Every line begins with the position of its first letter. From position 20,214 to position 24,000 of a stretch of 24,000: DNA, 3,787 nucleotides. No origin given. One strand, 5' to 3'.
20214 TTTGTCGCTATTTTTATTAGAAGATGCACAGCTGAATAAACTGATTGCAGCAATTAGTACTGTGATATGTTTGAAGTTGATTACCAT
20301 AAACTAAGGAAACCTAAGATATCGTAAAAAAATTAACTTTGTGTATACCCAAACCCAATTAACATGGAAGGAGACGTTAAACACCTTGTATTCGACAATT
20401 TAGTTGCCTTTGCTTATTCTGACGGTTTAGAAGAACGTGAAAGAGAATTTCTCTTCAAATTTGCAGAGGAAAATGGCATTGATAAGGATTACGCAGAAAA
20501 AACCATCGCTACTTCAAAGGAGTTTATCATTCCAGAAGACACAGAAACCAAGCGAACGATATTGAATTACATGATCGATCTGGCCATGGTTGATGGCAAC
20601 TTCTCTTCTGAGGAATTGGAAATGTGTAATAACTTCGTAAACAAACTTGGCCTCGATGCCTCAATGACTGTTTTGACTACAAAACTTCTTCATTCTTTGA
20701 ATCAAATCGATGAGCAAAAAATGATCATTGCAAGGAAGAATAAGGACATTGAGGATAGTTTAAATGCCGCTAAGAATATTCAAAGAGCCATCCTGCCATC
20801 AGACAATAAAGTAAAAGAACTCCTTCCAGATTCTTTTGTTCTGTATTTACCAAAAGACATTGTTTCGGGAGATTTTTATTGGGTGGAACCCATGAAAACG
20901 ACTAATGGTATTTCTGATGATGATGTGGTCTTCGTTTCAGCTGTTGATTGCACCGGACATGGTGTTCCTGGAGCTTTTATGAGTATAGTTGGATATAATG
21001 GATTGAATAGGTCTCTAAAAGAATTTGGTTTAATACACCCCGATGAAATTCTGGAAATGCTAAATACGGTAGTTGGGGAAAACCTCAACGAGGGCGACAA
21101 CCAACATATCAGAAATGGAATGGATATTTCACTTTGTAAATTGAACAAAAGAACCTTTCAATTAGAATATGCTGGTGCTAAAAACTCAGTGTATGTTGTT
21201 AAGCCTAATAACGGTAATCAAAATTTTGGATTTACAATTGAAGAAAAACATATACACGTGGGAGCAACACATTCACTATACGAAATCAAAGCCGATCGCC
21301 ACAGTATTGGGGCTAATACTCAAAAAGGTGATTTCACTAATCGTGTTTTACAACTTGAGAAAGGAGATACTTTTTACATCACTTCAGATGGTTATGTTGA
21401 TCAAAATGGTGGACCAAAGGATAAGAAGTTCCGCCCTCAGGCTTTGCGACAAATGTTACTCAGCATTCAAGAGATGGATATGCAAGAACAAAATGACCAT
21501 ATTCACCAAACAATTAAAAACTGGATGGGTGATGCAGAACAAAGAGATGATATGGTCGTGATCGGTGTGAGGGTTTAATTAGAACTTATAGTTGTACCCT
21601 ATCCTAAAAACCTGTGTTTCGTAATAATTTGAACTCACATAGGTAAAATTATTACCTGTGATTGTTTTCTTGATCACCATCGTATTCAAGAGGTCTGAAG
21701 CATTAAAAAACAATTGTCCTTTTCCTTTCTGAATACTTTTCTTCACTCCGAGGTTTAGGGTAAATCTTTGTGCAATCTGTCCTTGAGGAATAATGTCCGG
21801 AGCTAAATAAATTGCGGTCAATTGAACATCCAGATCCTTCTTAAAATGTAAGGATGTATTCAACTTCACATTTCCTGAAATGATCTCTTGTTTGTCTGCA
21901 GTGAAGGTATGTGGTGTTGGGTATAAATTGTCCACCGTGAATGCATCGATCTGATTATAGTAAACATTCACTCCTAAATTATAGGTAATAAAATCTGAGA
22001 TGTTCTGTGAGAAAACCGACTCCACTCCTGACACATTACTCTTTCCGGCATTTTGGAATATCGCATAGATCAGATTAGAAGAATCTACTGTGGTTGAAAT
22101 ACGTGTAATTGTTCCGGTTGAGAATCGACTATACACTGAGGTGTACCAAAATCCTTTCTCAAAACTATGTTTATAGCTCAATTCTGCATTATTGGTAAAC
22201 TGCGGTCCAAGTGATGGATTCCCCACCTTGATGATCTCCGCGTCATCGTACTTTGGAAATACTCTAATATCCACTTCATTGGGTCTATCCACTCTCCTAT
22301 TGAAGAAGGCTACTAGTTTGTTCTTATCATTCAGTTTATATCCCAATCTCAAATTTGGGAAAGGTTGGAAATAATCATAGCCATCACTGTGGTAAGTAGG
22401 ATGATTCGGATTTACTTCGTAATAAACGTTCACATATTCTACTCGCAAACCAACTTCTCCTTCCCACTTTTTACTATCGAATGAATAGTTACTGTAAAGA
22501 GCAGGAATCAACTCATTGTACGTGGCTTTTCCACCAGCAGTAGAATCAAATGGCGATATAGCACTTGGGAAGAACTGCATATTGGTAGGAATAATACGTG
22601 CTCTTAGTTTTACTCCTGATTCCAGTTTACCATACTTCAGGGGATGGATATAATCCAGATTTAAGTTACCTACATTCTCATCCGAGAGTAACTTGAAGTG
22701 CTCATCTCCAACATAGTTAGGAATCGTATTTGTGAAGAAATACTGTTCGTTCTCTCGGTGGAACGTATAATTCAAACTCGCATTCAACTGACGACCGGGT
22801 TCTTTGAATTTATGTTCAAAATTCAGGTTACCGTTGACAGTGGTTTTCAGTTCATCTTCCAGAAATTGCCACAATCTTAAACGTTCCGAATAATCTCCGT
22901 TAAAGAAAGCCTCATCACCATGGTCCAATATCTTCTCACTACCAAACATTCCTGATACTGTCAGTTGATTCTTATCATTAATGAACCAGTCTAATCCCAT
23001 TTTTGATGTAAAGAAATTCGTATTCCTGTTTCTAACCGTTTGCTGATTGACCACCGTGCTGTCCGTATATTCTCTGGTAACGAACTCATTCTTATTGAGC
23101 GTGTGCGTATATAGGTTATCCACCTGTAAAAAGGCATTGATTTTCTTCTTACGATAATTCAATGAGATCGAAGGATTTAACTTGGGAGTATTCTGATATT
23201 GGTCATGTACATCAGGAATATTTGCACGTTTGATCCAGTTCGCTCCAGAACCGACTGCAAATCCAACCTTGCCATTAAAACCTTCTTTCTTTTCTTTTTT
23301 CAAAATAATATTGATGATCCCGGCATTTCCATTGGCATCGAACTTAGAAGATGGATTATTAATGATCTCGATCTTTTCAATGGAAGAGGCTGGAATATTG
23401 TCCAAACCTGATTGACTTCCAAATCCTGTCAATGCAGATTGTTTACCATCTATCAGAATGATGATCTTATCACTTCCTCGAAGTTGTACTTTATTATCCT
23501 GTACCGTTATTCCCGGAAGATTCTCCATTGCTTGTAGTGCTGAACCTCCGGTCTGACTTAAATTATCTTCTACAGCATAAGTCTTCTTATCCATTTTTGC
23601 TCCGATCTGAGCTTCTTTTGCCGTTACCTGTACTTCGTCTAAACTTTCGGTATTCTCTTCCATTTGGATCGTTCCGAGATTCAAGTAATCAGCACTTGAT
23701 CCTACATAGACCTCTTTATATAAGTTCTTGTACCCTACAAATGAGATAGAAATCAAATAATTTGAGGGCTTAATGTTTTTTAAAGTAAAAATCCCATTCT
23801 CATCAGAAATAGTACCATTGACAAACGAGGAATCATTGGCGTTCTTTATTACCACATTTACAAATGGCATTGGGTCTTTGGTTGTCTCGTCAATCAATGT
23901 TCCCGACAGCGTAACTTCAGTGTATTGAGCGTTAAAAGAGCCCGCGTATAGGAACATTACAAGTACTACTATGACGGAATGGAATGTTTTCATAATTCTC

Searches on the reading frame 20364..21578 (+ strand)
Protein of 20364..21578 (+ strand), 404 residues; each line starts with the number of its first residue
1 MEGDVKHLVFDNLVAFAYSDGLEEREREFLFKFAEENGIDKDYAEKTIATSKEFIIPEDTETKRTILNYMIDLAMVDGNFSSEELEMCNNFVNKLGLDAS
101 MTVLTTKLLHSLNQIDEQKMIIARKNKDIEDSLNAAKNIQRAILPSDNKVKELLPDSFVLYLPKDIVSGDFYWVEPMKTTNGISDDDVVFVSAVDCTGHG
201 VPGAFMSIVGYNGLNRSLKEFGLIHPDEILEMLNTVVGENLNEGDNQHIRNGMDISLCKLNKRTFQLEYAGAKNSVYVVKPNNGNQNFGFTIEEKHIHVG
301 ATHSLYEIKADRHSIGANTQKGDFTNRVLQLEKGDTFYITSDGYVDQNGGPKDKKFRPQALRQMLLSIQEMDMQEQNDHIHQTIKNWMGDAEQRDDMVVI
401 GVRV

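Call 45: search_protein_families(library=pfam, proteins=[window:20364-21578:+], max_evalue=0.001)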
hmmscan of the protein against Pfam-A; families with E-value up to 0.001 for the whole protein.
window:20364-21578:+ (404 aa): 1 family
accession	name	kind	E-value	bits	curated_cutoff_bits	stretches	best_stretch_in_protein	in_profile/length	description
PF07228.17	SpoIIE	-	2.4e-20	73.7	25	1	186-404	2-191/192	Stage II sporulation protein E (SpoIIE)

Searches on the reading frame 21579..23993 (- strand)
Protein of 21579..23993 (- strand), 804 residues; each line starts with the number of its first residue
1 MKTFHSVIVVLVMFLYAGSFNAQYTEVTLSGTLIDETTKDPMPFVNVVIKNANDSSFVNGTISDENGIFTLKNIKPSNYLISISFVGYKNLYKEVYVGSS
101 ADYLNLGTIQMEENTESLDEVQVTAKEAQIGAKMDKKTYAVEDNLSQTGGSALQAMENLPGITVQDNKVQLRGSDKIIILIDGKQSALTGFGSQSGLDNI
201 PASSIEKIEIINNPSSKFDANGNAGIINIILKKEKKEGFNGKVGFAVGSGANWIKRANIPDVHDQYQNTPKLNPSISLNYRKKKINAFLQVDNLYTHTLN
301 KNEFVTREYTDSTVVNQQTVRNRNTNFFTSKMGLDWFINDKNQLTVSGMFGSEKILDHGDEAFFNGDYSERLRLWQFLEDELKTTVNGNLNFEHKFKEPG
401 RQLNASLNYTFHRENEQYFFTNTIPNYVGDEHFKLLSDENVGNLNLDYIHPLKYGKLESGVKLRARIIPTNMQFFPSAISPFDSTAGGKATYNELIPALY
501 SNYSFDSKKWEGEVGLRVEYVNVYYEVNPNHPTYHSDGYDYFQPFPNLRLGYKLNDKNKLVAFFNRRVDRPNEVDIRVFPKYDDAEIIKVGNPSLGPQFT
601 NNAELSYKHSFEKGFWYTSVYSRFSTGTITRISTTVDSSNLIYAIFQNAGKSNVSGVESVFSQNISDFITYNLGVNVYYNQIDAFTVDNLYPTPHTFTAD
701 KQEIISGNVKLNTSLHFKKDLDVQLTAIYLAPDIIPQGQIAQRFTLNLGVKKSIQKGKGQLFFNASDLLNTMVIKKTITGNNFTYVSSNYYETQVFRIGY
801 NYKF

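Call 45: search_protein_families(library=pfam, proteins=[window:21579-23993:-], max_evalue=0.001)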
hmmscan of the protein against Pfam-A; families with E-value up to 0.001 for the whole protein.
window:21579-23993:- (804 aa): 4 families
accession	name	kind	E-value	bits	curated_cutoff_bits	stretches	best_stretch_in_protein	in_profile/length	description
PF14905.12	OMP_b-brl_3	-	1.2e-81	275.3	27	1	394-802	1-408/408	Outer membrane protein beta-barrel family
PF13715.12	CarbopepD_reg_2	-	5.6e-17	62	32.2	1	29-123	1-88/88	CarboxypepD_reg-like domain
PF13620.12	CarboxypepD_reg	-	1.9e-12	47.8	32.3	1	28-99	1-71/82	Carboxypeptidase regulatory-like domain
PF07715.20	Plug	-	5e-07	30.6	23.9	1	146-225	19-106/107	TonB-dependent Receptor Plug Domain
